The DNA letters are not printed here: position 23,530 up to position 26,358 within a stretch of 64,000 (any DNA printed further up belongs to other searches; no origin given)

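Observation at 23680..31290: Porin-cytochrome (Pcc-type) outer-membrane electron conduit operon with an additional decahaem lipoprotein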

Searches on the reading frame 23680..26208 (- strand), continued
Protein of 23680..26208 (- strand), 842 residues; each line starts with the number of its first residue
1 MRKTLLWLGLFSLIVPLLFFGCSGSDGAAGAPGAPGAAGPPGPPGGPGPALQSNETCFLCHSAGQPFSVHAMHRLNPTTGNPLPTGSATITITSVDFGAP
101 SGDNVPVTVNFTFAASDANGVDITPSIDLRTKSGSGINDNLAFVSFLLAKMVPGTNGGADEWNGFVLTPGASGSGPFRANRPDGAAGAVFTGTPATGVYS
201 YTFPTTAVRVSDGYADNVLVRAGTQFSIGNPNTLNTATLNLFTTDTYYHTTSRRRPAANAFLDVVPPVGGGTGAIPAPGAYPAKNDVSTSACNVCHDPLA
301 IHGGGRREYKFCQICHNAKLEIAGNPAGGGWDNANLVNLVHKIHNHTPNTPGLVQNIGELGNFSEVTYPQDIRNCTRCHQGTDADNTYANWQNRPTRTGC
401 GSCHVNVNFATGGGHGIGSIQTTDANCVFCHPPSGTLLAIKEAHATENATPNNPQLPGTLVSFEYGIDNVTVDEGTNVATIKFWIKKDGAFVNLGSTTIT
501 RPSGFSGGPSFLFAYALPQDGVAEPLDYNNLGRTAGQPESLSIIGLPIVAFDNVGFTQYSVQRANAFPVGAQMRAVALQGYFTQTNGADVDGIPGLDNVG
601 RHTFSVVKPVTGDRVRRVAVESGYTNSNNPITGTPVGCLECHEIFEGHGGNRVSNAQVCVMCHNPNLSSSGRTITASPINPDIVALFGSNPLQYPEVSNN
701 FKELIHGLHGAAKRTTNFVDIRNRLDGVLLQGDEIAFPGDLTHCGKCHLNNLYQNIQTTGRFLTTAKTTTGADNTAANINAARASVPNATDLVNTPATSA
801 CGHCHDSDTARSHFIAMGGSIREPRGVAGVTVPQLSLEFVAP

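Call 89: predict_structure(alignment_id=A5)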
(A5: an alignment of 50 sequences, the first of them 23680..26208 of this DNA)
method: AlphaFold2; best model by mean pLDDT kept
length: 842 residues; sequences in the alignment: 50
mean_pLDDT: 82.7   pTM: 0.79
mean pLDDT of the five models: 82.7, 81.8, 78.7, 76.1, 71.9
residues with pLDDT >= 90: 298; 70-90: 406; 50-70: 97; < 50: 41
segments of 3 or more residues with pLDDT < 50: 20-34, 40-44, 136-139, 348-353, 834-842
pLDDT, mean of each block of 10 residues (from residue 1): 73 58 41 47 53 73 82 84 90 97 95 96 94 57 86 90 88 84 90 94 93 91 86 69 87 86 95 93 87 85 80 90 65 83 67 56 66 85 71 89 86 82 90 84 85 84 93 91 95 94 94 93 87 86 95 85 92 93 85 75 90 67 79 83 75 85 90 91 93 92 86 84 87 76 77 63 91 89 91 90 87 87 84 47 39
secondary structure, 60 per line:
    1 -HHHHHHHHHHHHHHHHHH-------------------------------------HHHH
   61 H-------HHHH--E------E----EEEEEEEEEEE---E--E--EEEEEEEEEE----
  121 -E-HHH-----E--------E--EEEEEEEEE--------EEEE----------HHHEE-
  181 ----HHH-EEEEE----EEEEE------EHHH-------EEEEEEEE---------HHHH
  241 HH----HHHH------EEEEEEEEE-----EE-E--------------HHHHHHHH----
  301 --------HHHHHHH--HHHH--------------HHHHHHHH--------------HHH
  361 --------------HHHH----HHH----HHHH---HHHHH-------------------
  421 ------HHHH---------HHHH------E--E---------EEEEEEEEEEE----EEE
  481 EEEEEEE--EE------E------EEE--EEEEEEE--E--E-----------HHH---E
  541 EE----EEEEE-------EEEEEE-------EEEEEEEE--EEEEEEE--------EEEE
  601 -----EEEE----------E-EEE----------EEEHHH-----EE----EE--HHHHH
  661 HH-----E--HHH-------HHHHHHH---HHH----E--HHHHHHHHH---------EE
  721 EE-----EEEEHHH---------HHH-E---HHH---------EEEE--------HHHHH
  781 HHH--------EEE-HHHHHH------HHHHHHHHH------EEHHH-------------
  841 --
elements in order (helices of 4 or more, strands of 3 or more residues): H2-19 H57-61 H69-72 E87-97 E107-116 E144-152 E161-164 E189-193 E198-202 E220-227 H237-242 H247-250 E257-265 H289-296 H309-315 H318-321 H336-343 H375-378 H390-393 H397-401 H427-430 H440-443 E463-473 E478-487 E505-507 E510-516 E540-542 E547-551 E559-564 E572-579 E582-588 E597-600 E606-609 E622-624 E635-637 H656-662 H681-687 H701-709 E719-722 E728-731 E764-767 H776-783 E792-794 H796-801 H808-816

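Call 91: fold_search(model_id=the predicted structure, library=pdb)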
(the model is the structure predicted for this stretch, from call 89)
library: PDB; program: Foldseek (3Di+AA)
matches with E <= 10: 1659; with E <= 0.001: 13
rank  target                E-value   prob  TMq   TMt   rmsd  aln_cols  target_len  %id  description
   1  6qyc_C                3.2e-19  1.00  0.47  0.63   7.8       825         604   17  Crystal structure of MtrC from Shewanella baltica OS185 (released 2020-04-22)
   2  6qyc_B                6.3e-19  1.00  0.49  0.65   6.7       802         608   18  Crystal structure of MtrC from Shewanella baltica OS185 (released 2020-04-22)
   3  6qyc_A                1.1e-18  1.00  0.47  0.63   8.0       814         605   16  Crystal structure of MtrC from Shewanella baltica OS185 (released 2020-04-22)
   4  4lmh_A                1.2e-18  1.00  0.47  0.55   8.8       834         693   18  Crystal structure of the outer membrane decaheme cytochrome OmcA (released 2014-04-16)
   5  4lmh_D                2.3e-18  1.00  0.46  0.53  10.6       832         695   18  Crystal structure of the outer membrane decaheme cytochrome OmcA (released 2014-04-16)
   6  4lm8                  5.7e-18  1.00  0.49  0.63   7.0       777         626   18  Crystal structure of the outer membrane decaheme cytochrome MtrC (released 2015-02-11)
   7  8qbq                  1.4e-17  1.00  0.49  0.64   6.6       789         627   17  Crystal structure of the outer membrane decaheme cytochrome MtrC (A430Boc-Lys) (released 2024-09-04)
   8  8qc9                  2.1e-17  1.00  0.47  0.62   7.9       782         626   18  Crystal structure of the outer membrane decaheme cytochrome MtrC (A293Boc-Lys) (released 2024-09-04)
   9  8qbz                  4.7e-17  1.00  0.49  0.63   7.8       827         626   17  Crystal structure of the outer membrane decaheme cytochrome MtrC (E344Boc-Lys) (released 2024-09-04)
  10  7qth                  9.2e-17  1.00  0.46  0.60   8.6       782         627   17  Crystal structure of the Shewanella oneidensis MR1 MtrC mutant C453A (released 2023-01-18)
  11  7o7g                  1.3e-16  1.00  0.46  0.60   7.9       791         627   17  Crystal structure of the Shewanella oneidensis MR1 MtrC mutant H561M (released 2021-10-06)
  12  3pmq                  1.6e-16  1.00  0.46  0.63   8.7       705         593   19  Crystal structure of the outer membrane decaheme cytochrome MtrF (released 2011-05-25)
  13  9eov                  4.1e-10  1.00  0.27  0.74   5.2       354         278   20  Crystal structure of domains I and II from the outer membrane cytochrome MtrC (released 2025-08-13)
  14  8kg5_D                3.9e-03  0.89  0.09  0.34   9.8       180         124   12  Prefusion RSV F Bound to Lonafarnib and D25 Fab (released 2024-06-19)
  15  9ffv_F                4.6e-03  0.89  0.08  0.30   8.3       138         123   10  Cryo-EM structure of the alpha1beta3gamma2 GABA(A) receptor in complex with Nb38 in the long-lived symmetric resting s (released 2025-06-04)
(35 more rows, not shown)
